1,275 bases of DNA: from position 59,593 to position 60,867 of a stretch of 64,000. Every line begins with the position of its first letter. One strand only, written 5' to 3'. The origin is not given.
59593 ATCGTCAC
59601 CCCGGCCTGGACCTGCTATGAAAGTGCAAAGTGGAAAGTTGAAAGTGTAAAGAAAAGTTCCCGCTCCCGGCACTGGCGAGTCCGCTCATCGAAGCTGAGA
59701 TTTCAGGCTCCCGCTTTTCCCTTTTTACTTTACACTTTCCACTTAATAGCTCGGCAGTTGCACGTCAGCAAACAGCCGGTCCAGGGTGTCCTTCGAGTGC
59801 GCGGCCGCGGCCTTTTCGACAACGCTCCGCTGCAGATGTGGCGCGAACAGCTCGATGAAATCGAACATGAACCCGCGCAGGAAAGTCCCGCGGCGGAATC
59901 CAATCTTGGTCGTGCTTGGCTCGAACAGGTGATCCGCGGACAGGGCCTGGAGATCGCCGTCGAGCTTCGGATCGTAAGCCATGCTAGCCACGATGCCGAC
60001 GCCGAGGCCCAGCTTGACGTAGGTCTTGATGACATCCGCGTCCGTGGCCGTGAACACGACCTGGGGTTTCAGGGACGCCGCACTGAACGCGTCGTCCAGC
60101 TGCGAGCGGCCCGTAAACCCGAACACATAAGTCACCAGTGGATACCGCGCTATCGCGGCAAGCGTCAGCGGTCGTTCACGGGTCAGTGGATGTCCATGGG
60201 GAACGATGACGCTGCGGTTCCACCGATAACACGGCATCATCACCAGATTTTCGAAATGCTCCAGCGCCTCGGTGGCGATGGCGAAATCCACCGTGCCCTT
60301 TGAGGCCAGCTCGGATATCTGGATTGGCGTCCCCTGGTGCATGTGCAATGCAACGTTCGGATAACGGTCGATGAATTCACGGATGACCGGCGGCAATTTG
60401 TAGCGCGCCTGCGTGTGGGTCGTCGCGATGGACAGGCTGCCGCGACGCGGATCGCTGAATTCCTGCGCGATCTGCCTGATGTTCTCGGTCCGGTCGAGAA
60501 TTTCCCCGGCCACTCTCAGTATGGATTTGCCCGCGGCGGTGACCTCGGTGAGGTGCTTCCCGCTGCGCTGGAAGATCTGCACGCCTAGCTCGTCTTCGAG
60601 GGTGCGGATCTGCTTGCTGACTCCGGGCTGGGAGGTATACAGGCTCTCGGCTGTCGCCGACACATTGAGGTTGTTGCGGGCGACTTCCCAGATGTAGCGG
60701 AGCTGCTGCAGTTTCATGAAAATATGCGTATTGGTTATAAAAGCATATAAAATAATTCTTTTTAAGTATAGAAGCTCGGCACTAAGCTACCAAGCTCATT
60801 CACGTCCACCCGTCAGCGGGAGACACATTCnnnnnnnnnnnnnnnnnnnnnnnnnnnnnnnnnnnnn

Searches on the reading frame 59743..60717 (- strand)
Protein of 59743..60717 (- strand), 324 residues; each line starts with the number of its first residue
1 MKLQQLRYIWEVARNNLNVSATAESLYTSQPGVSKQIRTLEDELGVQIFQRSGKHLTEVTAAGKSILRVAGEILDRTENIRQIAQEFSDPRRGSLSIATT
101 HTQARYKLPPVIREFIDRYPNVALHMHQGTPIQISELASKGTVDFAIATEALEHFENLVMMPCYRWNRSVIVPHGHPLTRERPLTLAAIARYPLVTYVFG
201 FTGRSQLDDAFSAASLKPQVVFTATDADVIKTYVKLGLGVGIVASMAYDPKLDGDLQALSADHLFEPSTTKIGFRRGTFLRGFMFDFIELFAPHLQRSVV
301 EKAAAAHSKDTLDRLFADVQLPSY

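Call 89: search_protein_families(library=pfam, proteins=[window:59743-60717:-], max_evalue=0.00001)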
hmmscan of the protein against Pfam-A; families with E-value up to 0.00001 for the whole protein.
window:59743-60717:- (324 aa): 2 families
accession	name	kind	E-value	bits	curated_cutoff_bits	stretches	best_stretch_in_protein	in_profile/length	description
PF03466.25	LysR_substrate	-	1.5e-40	139.3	28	1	89-294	2-207/209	LysR substrate binding domain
PF00126.33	HTH_1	-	1.1e-16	61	26.6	1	3-64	1-60/60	Bacterial regulatory helix-turn-helix protein, lysR family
